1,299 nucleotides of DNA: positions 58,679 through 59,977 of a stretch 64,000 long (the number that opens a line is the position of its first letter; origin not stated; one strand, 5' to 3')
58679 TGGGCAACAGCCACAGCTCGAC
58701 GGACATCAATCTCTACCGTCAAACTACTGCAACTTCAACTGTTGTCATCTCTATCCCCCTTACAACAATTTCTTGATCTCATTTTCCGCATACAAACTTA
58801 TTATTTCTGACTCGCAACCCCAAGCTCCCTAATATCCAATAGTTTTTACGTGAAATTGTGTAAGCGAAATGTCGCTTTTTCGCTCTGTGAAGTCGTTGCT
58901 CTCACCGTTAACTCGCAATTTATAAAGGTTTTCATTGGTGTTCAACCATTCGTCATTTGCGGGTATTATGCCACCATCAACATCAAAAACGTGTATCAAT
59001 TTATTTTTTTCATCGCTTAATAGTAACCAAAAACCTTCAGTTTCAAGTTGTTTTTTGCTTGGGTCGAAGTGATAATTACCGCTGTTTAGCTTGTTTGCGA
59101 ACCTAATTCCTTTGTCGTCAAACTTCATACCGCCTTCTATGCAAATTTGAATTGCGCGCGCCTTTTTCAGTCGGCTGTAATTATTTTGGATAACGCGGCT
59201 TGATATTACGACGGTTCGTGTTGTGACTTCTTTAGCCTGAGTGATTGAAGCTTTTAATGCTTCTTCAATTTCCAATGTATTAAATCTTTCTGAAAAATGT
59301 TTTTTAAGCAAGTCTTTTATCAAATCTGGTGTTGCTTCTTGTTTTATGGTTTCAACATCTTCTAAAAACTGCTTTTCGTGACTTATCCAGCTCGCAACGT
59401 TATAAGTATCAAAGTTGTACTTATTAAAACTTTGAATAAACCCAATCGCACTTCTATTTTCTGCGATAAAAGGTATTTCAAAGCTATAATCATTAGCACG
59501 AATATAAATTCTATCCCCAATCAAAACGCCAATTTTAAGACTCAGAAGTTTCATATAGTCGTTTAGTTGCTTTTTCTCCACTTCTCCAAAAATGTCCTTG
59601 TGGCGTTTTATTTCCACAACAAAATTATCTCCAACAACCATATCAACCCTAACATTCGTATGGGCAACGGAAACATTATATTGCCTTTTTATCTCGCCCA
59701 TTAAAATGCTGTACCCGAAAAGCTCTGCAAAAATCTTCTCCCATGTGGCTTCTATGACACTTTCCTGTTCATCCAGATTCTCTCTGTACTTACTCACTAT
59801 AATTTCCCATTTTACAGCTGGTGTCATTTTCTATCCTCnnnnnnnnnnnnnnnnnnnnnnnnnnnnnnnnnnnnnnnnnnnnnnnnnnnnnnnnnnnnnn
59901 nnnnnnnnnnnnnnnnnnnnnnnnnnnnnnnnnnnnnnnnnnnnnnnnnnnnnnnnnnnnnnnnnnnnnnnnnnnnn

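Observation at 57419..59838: AT-rich island with two nuclease-fold genes inserted inside the uvrB-uvrA operon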

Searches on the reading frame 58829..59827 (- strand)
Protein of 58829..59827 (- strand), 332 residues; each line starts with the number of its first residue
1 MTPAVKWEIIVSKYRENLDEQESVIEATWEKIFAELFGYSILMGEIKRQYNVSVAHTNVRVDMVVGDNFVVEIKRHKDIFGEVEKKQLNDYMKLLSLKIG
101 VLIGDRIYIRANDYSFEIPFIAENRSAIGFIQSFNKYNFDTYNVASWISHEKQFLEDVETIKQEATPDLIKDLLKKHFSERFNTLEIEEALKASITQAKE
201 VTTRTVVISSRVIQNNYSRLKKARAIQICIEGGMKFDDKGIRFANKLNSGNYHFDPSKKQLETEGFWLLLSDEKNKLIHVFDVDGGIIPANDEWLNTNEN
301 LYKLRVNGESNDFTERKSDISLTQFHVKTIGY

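Call 3: search_protein_families(library=pfam, proteins=[window:58829-59827:-], max_evalue=1)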
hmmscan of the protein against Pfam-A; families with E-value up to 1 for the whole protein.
window:58829-59827:- (332 aa): 3 families
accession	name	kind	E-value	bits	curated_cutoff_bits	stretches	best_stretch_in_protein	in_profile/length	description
PF13366.12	PDDEXK_3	-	5.9e-07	30.3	22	1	48-103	50-104/117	PD-(D/E)XK nuclease superfamily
PF12401.13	FhaA_N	-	0.0067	17.3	25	0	18-75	1-61/115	FhaA, N-terminal domain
PF13588.12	HSDR_N_2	-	0.016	15.8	25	1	29-101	9-84/110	Type I restriction enzyme R protein N terminus (HSDR_N)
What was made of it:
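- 58829..59827 (-): 332-aa modular nuclease gene. Residues ~1-120 form the PD-(D/E)xK head (D62, E72, K74). Residues 125-200 form a helical region and 201-216 a disordered linker. Residues 217-332 form an alpha/beta C-terminal domain of unknown kind. The AGGAGGA RBS overlaps the uvrB stop. Pfam PF13366 E 5.9e-7 at 30.3 bits (cut-off 22), and HSDR_N_2 E 0.016 (call 3).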

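Call 4: search_protein_families(library=padloc, proteins=[window:58829-59827:-], max_evalue=1)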
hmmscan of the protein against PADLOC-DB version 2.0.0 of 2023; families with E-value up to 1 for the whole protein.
window:58829-59827:- (332 aa): 0 families

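Call 5: search_protein_families(library=ncbifam, proteins=[window:58829-59827:-], max_evalue=1)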
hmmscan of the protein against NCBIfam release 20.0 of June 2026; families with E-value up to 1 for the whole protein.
window:58829-59827:- (332 aa): 2 families
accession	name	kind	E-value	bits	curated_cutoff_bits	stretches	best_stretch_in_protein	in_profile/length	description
TIGR04256.1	GxxExxY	subfamily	3.8e-07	30.5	35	1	48-103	49-103/116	GxxExxY protein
NF006514.0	PRK08960.1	equivalog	0.08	11.7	554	1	84-164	183-262/388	pyridoxal phosphate-dependent aminotransferase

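Call 7: find_homologous_proteins(query=window:58829-59827:-)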
Query window:58829-59827:- (332 aa): 3 proteins with E <= 0.001 among 1030 candidates.
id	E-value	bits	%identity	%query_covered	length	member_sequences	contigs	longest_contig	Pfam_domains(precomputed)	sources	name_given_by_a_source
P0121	2.2e-216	735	100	100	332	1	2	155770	PF13366.13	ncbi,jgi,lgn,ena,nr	ncbi:MAG: GxxExxY protein [Defluviitaleaceae bacterium]|nr:GxxExxY protein [Defluviitaleaceae bacter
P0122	2.7e-79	285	45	100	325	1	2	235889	PF13366.13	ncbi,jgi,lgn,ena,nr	ncbi:MAG: GxxExxY protein [Defluviitaleaceae bacterium]|nr:GxxExxY protein [Defluviitaleaceae bacter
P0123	1.4e-22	98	28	100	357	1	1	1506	-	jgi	jgi:hypothetical protein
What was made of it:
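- Closest known: PDDEXK_3 / 'GxxExxY' proteins. Same: NCBI names the identical protein 'GxxExxY protein' (calls 3, 7).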

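Call 9: find_encoding_contigs(protein=P0122, flank=8000, max_places=3)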
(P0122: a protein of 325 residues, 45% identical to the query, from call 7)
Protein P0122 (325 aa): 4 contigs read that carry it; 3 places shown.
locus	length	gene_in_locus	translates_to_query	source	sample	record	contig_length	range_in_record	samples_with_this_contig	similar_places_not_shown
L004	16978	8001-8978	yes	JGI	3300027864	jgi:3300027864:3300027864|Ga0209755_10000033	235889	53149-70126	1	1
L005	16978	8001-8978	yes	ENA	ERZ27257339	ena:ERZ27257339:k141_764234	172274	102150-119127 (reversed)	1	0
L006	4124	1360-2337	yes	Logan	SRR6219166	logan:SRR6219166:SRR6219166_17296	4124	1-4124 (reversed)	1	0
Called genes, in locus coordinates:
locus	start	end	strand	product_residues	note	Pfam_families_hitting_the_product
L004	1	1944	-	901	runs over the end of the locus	PF00672:HAMP (faint), PF18947:HAMP_2, PF00015:MCPsignal, PF00027:cNMP_binding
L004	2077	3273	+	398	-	-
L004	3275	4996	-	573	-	PF13177:DNA_pol3_delta2, PF00004:AAA, PF22608:DNAX_ATPase_lid (weak), PF12169:DNA_pol3_gamma3 (faint)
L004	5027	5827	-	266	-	-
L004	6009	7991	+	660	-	PF00270:DEAD (faint), PF04851:ResIII, PF17757:UvrB_inter, PF27431:UvrB_3rd, PF00271:Helicase_C, PF12344:UvrB, PF02151:UVR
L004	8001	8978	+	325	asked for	PF13366:PDDEXK_3 (weak)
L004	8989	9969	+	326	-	PF00145:DNA_methylase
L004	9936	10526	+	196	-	PF01844:HNH, PF14279:HNH_5 (weak)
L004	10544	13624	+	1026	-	PF00005:ABC_tran (faint), PF02463:SMC_N (faint), PF03193:RsgA_GTPase (faint), PF13191:AAA_16 (faint), PF13304:AAA_21 (faint), PF17760:UvrA_inter, PF17755:UvrA_DNA-bind, PF12636:DUF3781, +2 more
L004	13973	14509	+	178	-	PF22769:DCD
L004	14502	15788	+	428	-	-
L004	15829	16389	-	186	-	PF00881:Nitroreductase, PF14512:TM1586_NiRdase (weak)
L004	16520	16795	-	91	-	PF12116:SpoIIID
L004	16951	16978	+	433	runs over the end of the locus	-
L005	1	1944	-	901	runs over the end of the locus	PF00672:HAMP (faint), PF18947:HAMP_2, PF00015:MCPsignal, PF00027:cNMP_binding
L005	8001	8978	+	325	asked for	PF13366:PDDEXK_3 (weak)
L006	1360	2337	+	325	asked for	PF13366:PDDEXK_3 (weak)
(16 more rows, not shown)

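Call 17: find_homologous_proteins(query=A2, max_evalue=0.01)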
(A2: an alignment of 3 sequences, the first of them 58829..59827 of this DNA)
Query A2 (3 sequences) (332 aa, profile of the alignment): 37 proteins with E <= 0.01 among 4663 candidates.
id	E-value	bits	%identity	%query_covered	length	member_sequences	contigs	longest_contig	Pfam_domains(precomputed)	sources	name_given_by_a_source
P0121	2.3e-166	571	100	100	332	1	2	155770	PF13366.13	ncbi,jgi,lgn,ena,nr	ncbi:MAG: GxxExxY protein [Defluviitaleaceae bacterium]|nr:GxxExxY protein [Defluviitaleaceae bacter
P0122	4.3e-162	557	45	100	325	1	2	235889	PF13366.13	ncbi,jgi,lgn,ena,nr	ncbi:MAG: GxxExxY protein [Defluviitaleaceae bacterium]|nr:GxxExxY protein [Defluviitaleaceae bacter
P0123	2.8e-146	505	28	100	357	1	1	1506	-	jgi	jgi:hypothetical protein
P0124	3.4e-101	357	26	98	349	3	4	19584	-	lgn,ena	-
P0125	1.3e-80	289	29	100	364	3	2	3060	PF13588.13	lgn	-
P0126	2.3e-79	285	30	100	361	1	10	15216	PF13588.13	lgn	-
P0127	1.1e-78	283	29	100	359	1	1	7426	-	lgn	-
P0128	1.3e-77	279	29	89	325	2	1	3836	-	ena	-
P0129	9.8e-73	263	31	61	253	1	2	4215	-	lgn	-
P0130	1.5e-69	253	29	62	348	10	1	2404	-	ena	-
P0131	1.6e-68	249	32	56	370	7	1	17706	-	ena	-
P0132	5.8e-65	238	28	91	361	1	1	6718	-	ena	-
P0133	1.9e-61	226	31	56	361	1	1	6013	-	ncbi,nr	ncbi:MAG: hypothetical protein K5751_02010 [Treponemataceae bacterium]|nr:hypothetical protein [Trep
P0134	3.6e-60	222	29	58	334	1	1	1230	-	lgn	-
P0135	2.0e-57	213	34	56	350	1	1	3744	-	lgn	-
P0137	5.0e-55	205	32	56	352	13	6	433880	-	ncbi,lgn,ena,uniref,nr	ncbi:hypothetical protein [uncultured Treponema sp.]|uniref:hypothetical protein n=1 Tax=uncultured 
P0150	3.2e-45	173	33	53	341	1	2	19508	PF13588.13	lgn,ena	-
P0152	4.7e-45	172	33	53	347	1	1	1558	PF13588.13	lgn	-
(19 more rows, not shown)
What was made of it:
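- Closest known: PDDEXK_3 / 'GxxExxY' proteins. Same: Some relatives carry PF13588 (call 17).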

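Call 27: predict_structure(alignment_id=A3)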
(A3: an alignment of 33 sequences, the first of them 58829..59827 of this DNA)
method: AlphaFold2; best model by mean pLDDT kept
length: 332 residues; sequences in the alignment: 33
mean_pLDDT: 88.3   pTM: 0.55
mean pLDDT of the five models: 88.3, 88.2, 88.2, 86.8, 85.9
residues with pLDDT >= 90: 235; 70-90: 73; 50-70: 8; < 50: 16
segments of 3 or more residues with pLDDT < 50: 201-216
pLDDT, mean of each block of 10 residues (from residue 1): 96 93 94 98 92 82 95 85 92 95 96 94 93 97 95 92 88 94 93 66 38 50 93 90 86 93 95 91 93 85 88 90 94 90
secondary structure, 60 per line:
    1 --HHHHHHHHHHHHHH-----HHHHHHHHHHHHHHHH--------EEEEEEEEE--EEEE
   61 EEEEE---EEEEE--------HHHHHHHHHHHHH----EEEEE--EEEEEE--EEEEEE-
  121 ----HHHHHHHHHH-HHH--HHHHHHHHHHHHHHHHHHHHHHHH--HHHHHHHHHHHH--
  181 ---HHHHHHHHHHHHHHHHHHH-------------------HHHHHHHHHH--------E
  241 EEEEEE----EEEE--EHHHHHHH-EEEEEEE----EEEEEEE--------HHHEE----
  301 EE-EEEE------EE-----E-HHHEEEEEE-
elements in order: H3-16 H22-37 E46-54 E57-65 E69-73 H82-94 E99-103 E106-111 E114-119 H125-134 H141-164 H167-178 H184-202 H222-231 E240-246 E251-254 H258-264 E266-272 E277-283 E304-307 E326-331
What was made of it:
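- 58829..59827 (-): The AF2 model has pLDDT 88.3 (call 27).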

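Call 30: fold_search(model_id=the predicted structure, library=pdb)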
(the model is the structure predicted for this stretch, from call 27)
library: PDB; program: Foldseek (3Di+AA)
matches with E <= 10: 446; with E <= 0.001: 0
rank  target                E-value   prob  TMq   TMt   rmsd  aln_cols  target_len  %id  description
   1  4ic1_B                1.1e-03  0.99  0.20  0.30  17.1       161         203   18  Crystal structure of SSO0001 (released 2013-01-16)
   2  4r5q                  2.5e-03  1.00  0.20  0.30  14.2       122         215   18  Crystal structure and nuclease activity of the CRISPR-associated Cas4 protein Pcal_0546 from Pyrobaculum calidifontis co (released 2014-09-17)
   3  4ic1_D                6.2e-03  0.98  0.19  0.29  14.7       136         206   17  Crystal structure of SSO0001 (released 2013-01-16)
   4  7lo5_B                1.2e-02  0.97  0.27  0.10  17.9       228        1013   14  cryoEM structure DrdV-DNA complex (released 2021-03-17)
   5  3ot2_A                2.0e-02  0.97  0.23  0.39   8.2       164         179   10  Crystal structure of a putative nuclease belonging to DUF820 (Ava_3926) from Anabaena variabilis ATCC 29413 at 1.96 A  (released 2010-10-06)
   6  7lo5_C                4.2e-02  0.91  0.29  0.11  15.9       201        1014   14  cryoEM structure DrdV-DNA complex (released 2021-03-17)
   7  7lo5_D                9.7e-02  0.75  0.27  0.10  17.3       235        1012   14  cryoEM structure DrdV-DNA complex (released 2021-03-17)
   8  9y1l_B                1.2e-01  0.93  0.20  0.39   3.9       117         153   11  Crystal Structure of Putative Restriction Endonuclease Domain-Containing Protein from Leptospirillum ferriphilum YSK (released 2025-09-10)
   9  3ijm_B                1.2e-01  0.77  0.24  0.48   7.2       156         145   10  The structure of a restriction endonuclease-like fold superfamily protein from Spirosoma linguale. (released 2009-09-22)
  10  1m61                  1.3e-01  0.18  0.12  0.14  14.1       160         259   12  Crystal structure of the apo SH2 domains of ZAP-70 (released 2003-07-15)
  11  7q5t_BBB              1.3e-01  0.08  0.12  0.14  15.6       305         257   10  The tandem SH2 domains of SYK with a bound FCER1G diphospho-ITAM peptide (released 2021-11-24)
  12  9ic3_C                1.4e-01  0.47  0.13  0.12   6.1       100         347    9  Chimeric mitochondrial DNA polymerase gamma ternary complex (hAmB) in mouse-like error-editing conformer (composite) (released 2025-06-04)
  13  2oq1_A                1.6e-01  0.08  0.12  0.15  16.8       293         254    9  Tandem SH2 domains of ZAP-70 with 19-mer zeta1 peptide (released 2007-03-06)
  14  7q5u_AAA              1.6e-01  0.08  0.12  0.14  17.2       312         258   10  The tandem SH2 domains of SYK with a bound CD3G diphospho-ITAM peptide (released 2021-11-24)
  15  3ijm_A                1.7e-01  0.77  0.24  0.47   6.8       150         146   11  The structure of a restriction endonuclease-like fold superfamily protein from Spirosoma linguale. (released 2009-09-22)
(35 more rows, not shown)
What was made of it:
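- On Modification-dependent (type IV) restriction enzyme (332-aa protein): The PvuRts1I fold hit is negligible (rank 35, TM 0.10; call 30).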

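Call 42: find_encoding_contigs(protein=P0124, flank=5000, max_places=2)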
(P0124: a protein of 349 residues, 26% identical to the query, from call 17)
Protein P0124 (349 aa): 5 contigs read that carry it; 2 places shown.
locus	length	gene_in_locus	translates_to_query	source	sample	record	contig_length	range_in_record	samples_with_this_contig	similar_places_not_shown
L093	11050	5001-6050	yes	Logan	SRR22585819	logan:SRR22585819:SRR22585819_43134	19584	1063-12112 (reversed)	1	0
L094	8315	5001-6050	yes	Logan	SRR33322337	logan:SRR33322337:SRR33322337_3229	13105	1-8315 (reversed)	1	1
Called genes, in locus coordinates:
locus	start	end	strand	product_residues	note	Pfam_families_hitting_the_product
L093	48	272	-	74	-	PF13560:HTH_31, PF12844:HTH_19, PF13443:HTH_26 (weak), PF01381:HTH_3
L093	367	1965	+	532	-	PF10571:UPF0547 (faint), PF12773:DZR, PF13240:Zn_Ribbon_1, PF13248:Zn_ribbon_3 (faint), PF13240:Zn_Ribbon_1 (weak), PF12773:DZR, PF13240:Zn_Ribbon_1 (weak), PF13367:PrsW-protease, +6 more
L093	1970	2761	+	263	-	PF24838:8xMP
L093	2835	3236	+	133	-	-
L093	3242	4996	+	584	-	PF12773:DZR, PF13240:Zn_Ribbon_1 (weak), PF17032:Zn_ribbon_15 (faint), PF18912:DZR_2 (faint), PF24460:DUF7575 (faint), PF13240:Zn_Ribbon_1 (weak), PF12773:DZR (weak), PF13248:Zn_ribbon_3 (weak), +1 more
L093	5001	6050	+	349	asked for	-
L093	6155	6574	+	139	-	-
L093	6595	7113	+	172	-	-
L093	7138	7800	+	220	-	-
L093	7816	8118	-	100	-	PF07876:Dabb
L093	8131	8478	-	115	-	PF16697:Yop-YscD_cpl, PF00498:FHA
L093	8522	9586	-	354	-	PF13303:PTS_EIIC_2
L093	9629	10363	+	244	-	PF00590:TP_methylase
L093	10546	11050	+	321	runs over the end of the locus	PF01551:Peptidase_M23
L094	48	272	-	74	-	PF13560:HTH_31, PF12844:HTH_19, PF13443:HTH_26 (weak), PF01381:HTH_3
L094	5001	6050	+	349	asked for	-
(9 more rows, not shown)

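Call 43: find_encoding_contigs(protein=P0126, flank=5000, max_places=2)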
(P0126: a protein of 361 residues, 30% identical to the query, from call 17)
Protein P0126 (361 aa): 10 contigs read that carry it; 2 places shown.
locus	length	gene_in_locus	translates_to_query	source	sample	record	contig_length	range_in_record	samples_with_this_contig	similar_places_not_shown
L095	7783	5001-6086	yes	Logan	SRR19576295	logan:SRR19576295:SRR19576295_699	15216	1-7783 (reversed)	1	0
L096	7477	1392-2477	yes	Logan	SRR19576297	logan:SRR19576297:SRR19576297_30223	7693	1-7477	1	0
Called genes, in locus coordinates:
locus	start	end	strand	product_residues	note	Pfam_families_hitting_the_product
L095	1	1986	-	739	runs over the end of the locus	PF03958:Secretin_N (faint), PF00263:Secretin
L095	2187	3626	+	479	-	PF00849:PseudoU_synth_2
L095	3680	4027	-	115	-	PF07022:Phage_CI_repr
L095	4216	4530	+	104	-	-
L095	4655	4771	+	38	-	-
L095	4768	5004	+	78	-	-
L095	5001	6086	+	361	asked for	PF13588:HSDR_N_2 (faint)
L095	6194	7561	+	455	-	PF17651:Raco_middle, PF14574:RACo_C_ter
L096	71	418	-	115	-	PF07022:Phage_CI_repr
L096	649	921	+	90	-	-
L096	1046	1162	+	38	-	-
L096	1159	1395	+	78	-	-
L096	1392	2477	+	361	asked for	PF13588:HSDR_N_2 (faint)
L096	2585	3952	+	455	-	PF17651:Raco_middle, PF14574:RACo_C_ter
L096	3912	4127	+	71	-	-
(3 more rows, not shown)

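Call 44: find_encoding_contigs(protein=P0137, flank=5000, max_places=2)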
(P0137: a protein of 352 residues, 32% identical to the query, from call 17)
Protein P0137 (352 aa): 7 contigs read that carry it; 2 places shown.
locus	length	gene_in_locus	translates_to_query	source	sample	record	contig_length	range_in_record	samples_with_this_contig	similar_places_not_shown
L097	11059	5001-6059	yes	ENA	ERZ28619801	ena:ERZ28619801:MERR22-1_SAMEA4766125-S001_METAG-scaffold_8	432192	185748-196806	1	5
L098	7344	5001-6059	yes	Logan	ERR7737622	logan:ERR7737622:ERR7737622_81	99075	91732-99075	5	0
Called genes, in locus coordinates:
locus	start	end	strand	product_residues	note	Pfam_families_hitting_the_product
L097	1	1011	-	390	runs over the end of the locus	-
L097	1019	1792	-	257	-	PF01656:CbiA, PF02374:ArsA_ATPase, PF07015:VirC1 (faint), PF09140:MipZ, PF10609:ParA (faint), PF13614:AAA_31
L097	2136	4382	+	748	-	PF13424:TPR_12 (weak), PF12770:CHAT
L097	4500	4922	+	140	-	-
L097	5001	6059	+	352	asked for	-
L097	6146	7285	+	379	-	PF12796:Ank_2, PF13637:Ank_4, PF13857:Ank_5, PF00023:Ank, PF13606:Ank_3 (weak)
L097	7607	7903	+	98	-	-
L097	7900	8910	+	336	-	PF27498:TP_0752_M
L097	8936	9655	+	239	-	PF08239:SH3_3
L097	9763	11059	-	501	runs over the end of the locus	PF00464:SHMT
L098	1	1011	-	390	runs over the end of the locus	-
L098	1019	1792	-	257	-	PF01656:CbiA, PF02374:ArsA_ATPase, PF07015:VirC1 (faint), PF09140:MipZ, PF10609:ParA (faint), PF13614:AAA_31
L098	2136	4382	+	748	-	PF13424:TPR_12 (weak), PF12770:CHAT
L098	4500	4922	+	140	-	-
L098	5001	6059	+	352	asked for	-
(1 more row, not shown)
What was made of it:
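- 332-family members are solitary elsewhere (calls 42-44).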

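Call 62: search_dna_similar(query=window:58829-59827:-, collection=plasmids, mode=protein, max_rows=15, max_evalue=0.001)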
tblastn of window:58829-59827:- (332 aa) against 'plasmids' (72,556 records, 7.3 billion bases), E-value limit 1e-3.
No match.

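Call 63: search_dna_similar(query=window:58829-59827:-, collection=phages, mode=protein, max_rows=15, max_evalue=0.001)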
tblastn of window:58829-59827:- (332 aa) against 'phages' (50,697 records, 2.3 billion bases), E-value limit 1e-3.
No match.
